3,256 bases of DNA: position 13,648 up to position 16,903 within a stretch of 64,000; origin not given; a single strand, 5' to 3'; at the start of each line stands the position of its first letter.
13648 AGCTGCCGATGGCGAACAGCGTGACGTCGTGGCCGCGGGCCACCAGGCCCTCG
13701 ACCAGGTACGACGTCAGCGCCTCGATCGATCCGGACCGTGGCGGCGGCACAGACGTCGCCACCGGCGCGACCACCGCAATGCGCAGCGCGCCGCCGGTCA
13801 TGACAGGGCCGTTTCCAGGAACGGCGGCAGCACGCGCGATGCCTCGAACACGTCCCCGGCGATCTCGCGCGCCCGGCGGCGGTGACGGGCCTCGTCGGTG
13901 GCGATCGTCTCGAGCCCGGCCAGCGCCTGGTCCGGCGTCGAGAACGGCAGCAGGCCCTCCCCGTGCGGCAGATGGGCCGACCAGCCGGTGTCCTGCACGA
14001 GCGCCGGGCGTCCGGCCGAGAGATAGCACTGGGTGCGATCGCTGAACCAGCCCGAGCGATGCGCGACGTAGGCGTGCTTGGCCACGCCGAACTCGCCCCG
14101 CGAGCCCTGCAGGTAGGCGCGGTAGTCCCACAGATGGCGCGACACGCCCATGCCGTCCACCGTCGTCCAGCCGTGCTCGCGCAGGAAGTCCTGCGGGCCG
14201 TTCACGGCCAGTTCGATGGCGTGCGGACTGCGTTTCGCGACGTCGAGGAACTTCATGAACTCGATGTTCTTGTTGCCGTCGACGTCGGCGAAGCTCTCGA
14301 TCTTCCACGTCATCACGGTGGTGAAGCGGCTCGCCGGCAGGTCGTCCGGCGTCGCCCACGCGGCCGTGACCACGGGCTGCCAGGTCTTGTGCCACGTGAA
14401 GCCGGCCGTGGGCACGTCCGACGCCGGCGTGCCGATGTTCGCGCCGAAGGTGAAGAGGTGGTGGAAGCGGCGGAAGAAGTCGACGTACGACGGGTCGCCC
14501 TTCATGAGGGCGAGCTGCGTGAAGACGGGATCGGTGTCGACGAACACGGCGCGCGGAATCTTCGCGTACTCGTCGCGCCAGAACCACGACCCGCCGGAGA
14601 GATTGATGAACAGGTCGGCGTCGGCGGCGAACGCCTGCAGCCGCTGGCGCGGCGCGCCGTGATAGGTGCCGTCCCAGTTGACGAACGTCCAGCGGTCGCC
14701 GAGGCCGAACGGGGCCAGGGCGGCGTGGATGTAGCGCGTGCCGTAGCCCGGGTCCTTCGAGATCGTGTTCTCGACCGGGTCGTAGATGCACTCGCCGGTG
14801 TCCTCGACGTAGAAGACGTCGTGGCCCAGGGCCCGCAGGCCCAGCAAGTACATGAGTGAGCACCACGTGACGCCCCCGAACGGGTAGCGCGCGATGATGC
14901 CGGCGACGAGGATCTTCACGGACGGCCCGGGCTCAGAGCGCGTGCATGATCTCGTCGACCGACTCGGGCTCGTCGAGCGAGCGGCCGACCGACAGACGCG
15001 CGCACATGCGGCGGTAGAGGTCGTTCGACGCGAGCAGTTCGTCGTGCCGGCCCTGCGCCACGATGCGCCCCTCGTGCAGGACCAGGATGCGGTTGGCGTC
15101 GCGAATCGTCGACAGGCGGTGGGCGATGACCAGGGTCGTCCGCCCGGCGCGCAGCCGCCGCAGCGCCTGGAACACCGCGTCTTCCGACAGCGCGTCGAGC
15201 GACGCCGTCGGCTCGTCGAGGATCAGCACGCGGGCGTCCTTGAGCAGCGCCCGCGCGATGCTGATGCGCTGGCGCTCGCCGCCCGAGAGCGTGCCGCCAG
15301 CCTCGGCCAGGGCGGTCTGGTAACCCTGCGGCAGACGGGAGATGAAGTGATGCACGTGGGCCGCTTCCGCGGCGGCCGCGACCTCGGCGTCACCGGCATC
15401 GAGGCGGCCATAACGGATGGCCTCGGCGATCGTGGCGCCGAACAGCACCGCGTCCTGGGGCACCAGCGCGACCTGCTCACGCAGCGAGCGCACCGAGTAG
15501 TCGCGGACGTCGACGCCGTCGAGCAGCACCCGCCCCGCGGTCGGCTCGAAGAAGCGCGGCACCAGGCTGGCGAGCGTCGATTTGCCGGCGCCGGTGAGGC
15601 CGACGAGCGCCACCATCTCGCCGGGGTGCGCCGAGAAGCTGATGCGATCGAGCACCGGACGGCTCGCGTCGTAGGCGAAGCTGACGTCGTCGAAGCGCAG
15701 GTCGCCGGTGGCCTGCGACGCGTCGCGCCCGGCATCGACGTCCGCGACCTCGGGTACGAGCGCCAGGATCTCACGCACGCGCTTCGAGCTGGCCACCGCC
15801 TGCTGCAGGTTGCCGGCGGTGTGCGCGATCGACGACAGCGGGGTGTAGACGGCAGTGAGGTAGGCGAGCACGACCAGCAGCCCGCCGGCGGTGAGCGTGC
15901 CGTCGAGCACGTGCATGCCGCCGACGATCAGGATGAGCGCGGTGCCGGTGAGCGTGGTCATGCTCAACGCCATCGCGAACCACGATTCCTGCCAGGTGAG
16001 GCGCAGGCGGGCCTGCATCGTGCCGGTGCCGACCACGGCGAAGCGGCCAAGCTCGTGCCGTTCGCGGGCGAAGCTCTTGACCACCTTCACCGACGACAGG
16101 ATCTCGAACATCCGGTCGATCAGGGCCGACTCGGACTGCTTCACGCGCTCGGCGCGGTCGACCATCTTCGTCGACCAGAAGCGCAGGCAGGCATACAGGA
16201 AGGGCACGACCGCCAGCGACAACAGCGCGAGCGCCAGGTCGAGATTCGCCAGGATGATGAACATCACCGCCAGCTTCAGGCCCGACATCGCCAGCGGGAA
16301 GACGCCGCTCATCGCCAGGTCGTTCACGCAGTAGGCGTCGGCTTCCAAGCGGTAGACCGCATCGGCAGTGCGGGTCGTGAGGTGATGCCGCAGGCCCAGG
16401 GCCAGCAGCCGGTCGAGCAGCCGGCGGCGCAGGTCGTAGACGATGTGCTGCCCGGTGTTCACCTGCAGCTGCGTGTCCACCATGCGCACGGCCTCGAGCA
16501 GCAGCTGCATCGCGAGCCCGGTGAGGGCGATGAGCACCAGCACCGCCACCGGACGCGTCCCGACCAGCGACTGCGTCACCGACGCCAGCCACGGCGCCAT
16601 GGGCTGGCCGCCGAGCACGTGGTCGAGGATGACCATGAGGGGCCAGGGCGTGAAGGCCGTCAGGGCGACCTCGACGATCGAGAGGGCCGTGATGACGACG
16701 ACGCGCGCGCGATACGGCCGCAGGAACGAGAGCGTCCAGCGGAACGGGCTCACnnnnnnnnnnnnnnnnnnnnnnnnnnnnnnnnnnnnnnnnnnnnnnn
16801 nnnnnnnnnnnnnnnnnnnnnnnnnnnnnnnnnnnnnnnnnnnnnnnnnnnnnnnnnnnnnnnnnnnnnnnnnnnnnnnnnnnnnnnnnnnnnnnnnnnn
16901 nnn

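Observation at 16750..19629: Glycosidase-like TIM barrel fused to the cytoplasmic face of a membrane GT2 synthase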

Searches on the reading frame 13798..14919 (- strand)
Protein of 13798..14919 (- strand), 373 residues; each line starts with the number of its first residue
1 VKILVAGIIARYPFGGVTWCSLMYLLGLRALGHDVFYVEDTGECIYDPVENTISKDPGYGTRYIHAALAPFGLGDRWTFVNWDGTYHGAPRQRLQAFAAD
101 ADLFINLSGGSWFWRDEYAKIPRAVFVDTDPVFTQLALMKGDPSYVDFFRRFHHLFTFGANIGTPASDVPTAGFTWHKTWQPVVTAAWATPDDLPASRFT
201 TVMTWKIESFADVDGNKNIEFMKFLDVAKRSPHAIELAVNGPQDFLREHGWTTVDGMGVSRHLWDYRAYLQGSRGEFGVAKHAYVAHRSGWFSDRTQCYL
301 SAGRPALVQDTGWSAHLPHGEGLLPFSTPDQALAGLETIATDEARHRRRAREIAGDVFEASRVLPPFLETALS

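Call 27: search_protein_families(library=pfam, proteins=[window:13798-14919:-], max_evalue=0.001)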
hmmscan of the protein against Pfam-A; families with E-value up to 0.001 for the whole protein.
window:13798-14919:- (373 aa): 0 families

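Call 33: search_solved_structures(query=window:13798-14919:-, max_evalue=1)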
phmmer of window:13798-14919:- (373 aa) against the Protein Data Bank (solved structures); distinct sequences matched with E-value up to 1: 0.

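Call 34: search_protein_families(library=ncbifam, proteins=[window:13798-14919:-], max_evalue=0.001)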
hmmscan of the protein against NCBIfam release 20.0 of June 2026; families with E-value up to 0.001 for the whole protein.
window:13798-14919:- (373 aa): 0 families

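Call 41: search_protein_families(library=pfam, proteins=[window:13798-14919:-], max_evalue=5)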
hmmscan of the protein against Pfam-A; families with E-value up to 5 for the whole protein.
window:13798-14919:- (373 aa): 1 family
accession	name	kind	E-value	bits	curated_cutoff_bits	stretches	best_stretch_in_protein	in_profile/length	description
PF20094.4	GWxTD_dom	-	0.12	12.5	26.9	1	280-311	87-118/172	GWxTD domain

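Call 45: find_homologous_proteins(query=window:13798-14919:-, max_evalue=0.00001)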
Query window:13798-14919:- (373 aa): 4427 proteins with E <= 0.00001 among 8000 candidates; the best 120 are listed.
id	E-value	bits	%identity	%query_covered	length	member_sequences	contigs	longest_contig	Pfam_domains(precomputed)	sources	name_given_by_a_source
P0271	1.6e-236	803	90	100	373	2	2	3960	-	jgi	jgi:hypothetical protein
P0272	7.0e-221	751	84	100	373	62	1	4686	-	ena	-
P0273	2.5e-216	736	82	99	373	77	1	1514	-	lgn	-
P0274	4.1e-216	735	82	100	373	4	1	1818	-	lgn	-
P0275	2.1e-209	713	80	100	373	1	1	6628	-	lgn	-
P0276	1.3e-205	701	80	99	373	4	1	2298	-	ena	-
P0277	5.2e-205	699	79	99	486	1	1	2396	-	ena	-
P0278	2.2e-204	697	79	99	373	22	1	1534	-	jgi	jgi:hypothetical protein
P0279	8.2e-203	692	78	99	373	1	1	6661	-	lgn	-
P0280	6.8e-202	689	78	99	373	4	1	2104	-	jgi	jgi:hypothetical protein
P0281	2.6e-200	683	78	99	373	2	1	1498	-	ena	-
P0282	1.6e-199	681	77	99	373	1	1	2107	-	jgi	-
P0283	2.5e-199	680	77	99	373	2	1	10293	-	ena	-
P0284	2.1e-198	677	77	99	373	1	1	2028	-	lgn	-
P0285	1.2e-197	675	76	100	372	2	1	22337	-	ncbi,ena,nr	ncbi:MAG TPA: hypothetical protein VFD69_15010 [Vicinamibacterales bacterium]|nr:hypothetical protei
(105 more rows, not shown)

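Call 54: predict_structure(alignment_id=A3)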
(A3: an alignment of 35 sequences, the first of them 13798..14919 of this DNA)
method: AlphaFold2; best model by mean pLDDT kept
length: 373 residues; sequences in the alignment: 35
mean_pLDDT: 85.7   pTM: 0.89
mean pLDDT of the five models: 85.7, 85.5, 82.9, 80.8, 75.7
residues with pLDDT >= 90: 169; 70-90: 167; 50-70: 33; < 50: 4
segments of 3 or more residues with pLDDT < 50: 207-210
pLDDT, mean of each block of 10 residues (from residue 1): 91 75 95 93 66 71 87 87 84 91 86 79 87 77 73 83 82 88 92 87 63 69 93 93 91 88 89 92 68 89 95 89 96 98 95 96 95 89
secondary structure, 60 per line:
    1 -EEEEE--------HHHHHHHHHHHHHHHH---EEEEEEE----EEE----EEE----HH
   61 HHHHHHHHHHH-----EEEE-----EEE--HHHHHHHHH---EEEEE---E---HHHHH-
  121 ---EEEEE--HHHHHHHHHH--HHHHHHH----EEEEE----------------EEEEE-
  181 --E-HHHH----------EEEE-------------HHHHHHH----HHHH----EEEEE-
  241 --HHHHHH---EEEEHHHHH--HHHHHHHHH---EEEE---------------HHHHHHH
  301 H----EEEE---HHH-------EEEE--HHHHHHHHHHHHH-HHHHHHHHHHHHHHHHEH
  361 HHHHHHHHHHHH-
elements in order: E2-6 H15-30 E34-40 E45-47 E52-54 H59-71 E77-80 E86-88 H91-99 E103-107 H115-119 E124-128 H131-140 H143-149 E154-158 E175-179 H185-188 E199-202 H216-222 H227-230 E235-239 H243-248 E252-255 H256-260 H263-271 E275-278 H294-301 E306-309 E323-326 H329-341 H343-358 H360-372
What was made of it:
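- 13798..14919 (-): 373-aa GT-B-fold glycosyltransferase with no Pfam family ('U373'). AF2 pLDDT 85.7, pTM 0.89 (call 54).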

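Call 58: fold_search(model_id=the predicted structure, library=pdb)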
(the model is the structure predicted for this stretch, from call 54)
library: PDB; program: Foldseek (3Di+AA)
matches with E <= 10: 1329; with E <= 0.001: 278
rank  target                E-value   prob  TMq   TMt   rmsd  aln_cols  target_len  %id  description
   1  7fga_B                3.0e-11  1.00  0.54  0.58   7.7       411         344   11  Alpha-1,2-glucosyltransferase_UDP_sucrose_tll1591 (released 2022-06-01)
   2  7qsg_A                1.6e-10  1.00  0.58  0.58   9.1       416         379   15  Methylmannose polysaccharide mannosyltransferase from M. hassiacum (released 2023-01-25)
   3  7fga_A                1.7e-10  1.00  0.54  0.58   7.9       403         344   12  Alpha-1,2-glucosyltransferase_UDP_sucrose_tll1591 (released 2022-06-01)
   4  8x3q_A                3.3e-10  1.00  0.55  0.59   7.9       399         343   12  tll1591 with alpha-glucan 4sugar (released 2024-10-16)
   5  7fg9_A                6.1e-10  1.00  0.56  0.60   7.3       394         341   11  Alpha-1,2-glucosyltransferase_UDP_tll1591 (released 2022-06-01)
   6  8x3q_D                1.2e-09  1.00  0.56  0.60   6.8       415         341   12  tll1591 with alpha-glucan 4sugar (released 2024-10-16)
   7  5zer_A                1.5e-09  1.00  0.56  0.58   7.6       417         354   13  UDP Glucose alpha tetrahydrobiopterin glycosyltransferase from Synechococcus species PCC 7942 - BH2 complex form (released 2019-03-06)
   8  5ze7_A                4.5e-09  1.00  0.56  0.59   7.6       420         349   13  UDP Glucose alpha tetrahydrobiopterin glycosyltransferase from Synechococcus species PCC 7942 - apo form (released 2019-03-06)
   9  1ya6_B                6.4e-09  1.00  0.62  0.61   5.6       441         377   11  alpha-glucosyltransferase in complex with UDP and a 13-mer DNA containing a central A:G mismatch (released 2005-08-30)
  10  7qsg_B                8.1e-09  1.00  0.48  0.58   9.2       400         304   15  Methylmannose polysaccharide mannosyltransferase from M. hassiacum (released 2023-01-25)
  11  3mbo_C                9.2e-09  1.00  0.55  0.55   7.8       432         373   11  Crystal Structure of the Glycosyltransferase BaBshA bound with UDP and L-malate (released 2010-09-29)
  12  1ya6_A                1.0e-08  1.00  0.62  0.61   5.6       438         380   12  alpha-glucosyltransferase in complex with UDP and a 13-mer DNA containing a central A:G mismatch (released 2005-08-30)
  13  5ze7_B                1.0e-08  1.00  0.56  0.59   7.5       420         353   13  UDP Glucose alpha tetrahydrobiopterin glycosyltransferase from Synechococcus species PCC 7942 - apo form (released 2019-03-06)
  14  8dqd                  1.0e-08  1.00  0.53  0.53   8.6       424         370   12  Structure of the Campylobacter concisus glycosyltransferase PglA (released 2024-01-17)
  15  9ksv                  1.0e-08  1.00  0.43  0.42  10.4       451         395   14  Complex structure of PcApiGT/UDP/Apigenin 7-O-glucoside (released 2025-06-25)
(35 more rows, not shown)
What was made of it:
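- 13798..14919 (-): Foldseek hits GT4-like retaining GTs: tll1591, ManT, PimA, BshA (call 58).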

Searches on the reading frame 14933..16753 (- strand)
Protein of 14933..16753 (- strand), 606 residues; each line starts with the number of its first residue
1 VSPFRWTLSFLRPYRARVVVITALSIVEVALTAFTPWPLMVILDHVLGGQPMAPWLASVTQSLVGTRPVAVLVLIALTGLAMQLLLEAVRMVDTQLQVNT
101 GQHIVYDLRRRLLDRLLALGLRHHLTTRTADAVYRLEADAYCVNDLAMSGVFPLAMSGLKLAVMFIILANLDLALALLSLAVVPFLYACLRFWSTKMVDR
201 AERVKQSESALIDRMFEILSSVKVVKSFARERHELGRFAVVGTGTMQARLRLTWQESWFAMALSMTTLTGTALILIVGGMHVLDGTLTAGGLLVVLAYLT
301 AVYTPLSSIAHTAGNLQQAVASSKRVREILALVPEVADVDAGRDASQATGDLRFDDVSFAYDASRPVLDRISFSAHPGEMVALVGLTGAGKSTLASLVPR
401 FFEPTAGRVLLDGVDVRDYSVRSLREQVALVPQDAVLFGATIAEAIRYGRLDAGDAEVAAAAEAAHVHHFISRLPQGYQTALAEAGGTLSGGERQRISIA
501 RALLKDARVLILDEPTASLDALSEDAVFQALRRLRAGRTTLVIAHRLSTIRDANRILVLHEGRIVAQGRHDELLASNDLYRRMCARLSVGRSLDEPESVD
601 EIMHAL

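Call 27: search_protein_families(library=pfam, proteins=[window:14933-16753:-], max_evalue=0.001)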
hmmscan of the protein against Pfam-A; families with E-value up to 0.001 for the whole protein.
window:14933-16753:- (606 aa): 5 families
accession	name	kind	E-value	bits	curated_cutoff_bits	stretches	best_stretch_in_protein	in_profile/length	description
PF00005.33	ABC_tran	-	3.1e-33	115.7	25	1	368-517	1-137/137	ABC transporter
PF00664.28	ABC_membrane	-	2.4e-27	96.7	28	1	19-305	2-273/274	ABC transporter transmembrane region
PF13191.12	AAA_16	-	2.7e-05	25.2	32.6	1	377-542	24-166/167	AAA ATPase domain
PF09818.15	ABC_ATPase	-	2.8e-05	23.7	23.2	1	456-533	126-202/283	P-loop domain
PF02463.25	SMC_N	-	0.00027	20.9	40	0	410-558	112-210/220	RecF/RecN/SMC N terminal domain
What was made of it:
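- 14933..16753 (-): ABC exporter, fused TMD-NBD half-transporter (606 aa). Its GTG start overlaps the SYN stop (GTGA). Pfam ABC_membrane + ABC_tran (call 27).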

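Call 34: search_protein_families(library=ncbifam, proteins=[window:14933-16753:-], max_evalue=0.001)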
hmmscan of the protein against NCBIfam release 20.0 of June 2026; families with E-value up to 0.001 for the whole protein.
window:14933-16753:- (606 aa): 188 families (the best 25 are shown)
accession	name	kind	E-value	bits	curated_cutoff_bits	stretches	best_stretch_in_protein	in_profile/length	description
TIGR02204.1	MsbA_rel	hypoth_equivalog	2.6e-124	416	780.4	1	3-584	5-572/576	ABC transporter, permease/ATP-binding protein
TIGR02203.1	MsbA_lipidA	equivalog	2.1e-122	409.5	602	1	4-583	2-565/572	lipid A export permease/ATP-binding protein MsbA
NF052233.1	CphA_assoc_ABC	equivalog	6.7e-114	381.8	880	1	9-583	177-739/766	cyanophycin metabolism-associated ABC transporter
TIGR00958.1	3a01208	subfamily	3.9e-108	362.6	874.6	1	99-583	227-710/711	antigen peptide transporter 2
NF010178.0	PRK13657.1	equivalog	8.4e-102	341.5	733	1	112-583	95-566/588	glucan ABC transporter ATP-binding protein/ permease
NF045513.1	HepA_fam_ABC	equivalog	3.4e-101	339.6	725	1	16-576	34-598/610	heterocyst formation ABC transporter subunit HepA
NF008381.0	PRK11176.1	equivalog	1.1e-97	327.8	867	1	57-583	57-575/582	lipid A ABC transporter ATP-binding protein/permease MsbA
TIGR03796.1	NHLM_micro_ABC1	equivalog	6.8e-93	312.2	853.3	1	71-583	195-708/710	NHLP family bacteriocin export ABC transporter peptidase/permease/ATPase subunit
TIGR01846.1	type_I_sec_HlyB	subfamily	4.8e-92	309.4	725.55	1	59-585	165-690/694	type I secretion system permease/ATPase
TIGR03375.1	type_I_sec_LssB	subfamily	6.8e-87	292.4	693.1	1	154-576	267-691/696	type I secretion system permease/ATPase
NF008055.0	PRK10789.1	equivalog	1.5e-81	274.6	845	1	80-600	64-584/590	SmdA family multidrug ABC transporter permease/ATP-binding protein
TIGR01193.1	bacteriocin_ABC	subfamily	2e-80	271.2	523.85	1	66-584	189-706/708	peptide cleavage/export ABC transporter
TIGR03797.1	NHLM_micro_ABC2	equivalog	9.7e-79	265.6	709.4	1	60-586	163-684/686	NHLP bacteriocin export ABC transporter permease/ATPase subunit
TIGR02857.1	CydD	equivalog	5.4e-77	259.9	435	1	52-559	22-529/529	thiol reductant ABC exporter subunit CydD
NF008056.1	PRK10790.1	equivalog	2.2e-76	257.6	746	1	68-593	60-581/584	SmdB family multidrug efflux ABC transporter permease/ATP-binding protein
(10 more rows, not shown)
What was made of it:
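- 14933..16753 (-): NCBIfam MsbA_rel 416 bits, glucan exporter PRK13657 341 bits, HepA family 340 bits, all below cut-offs (call 34).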
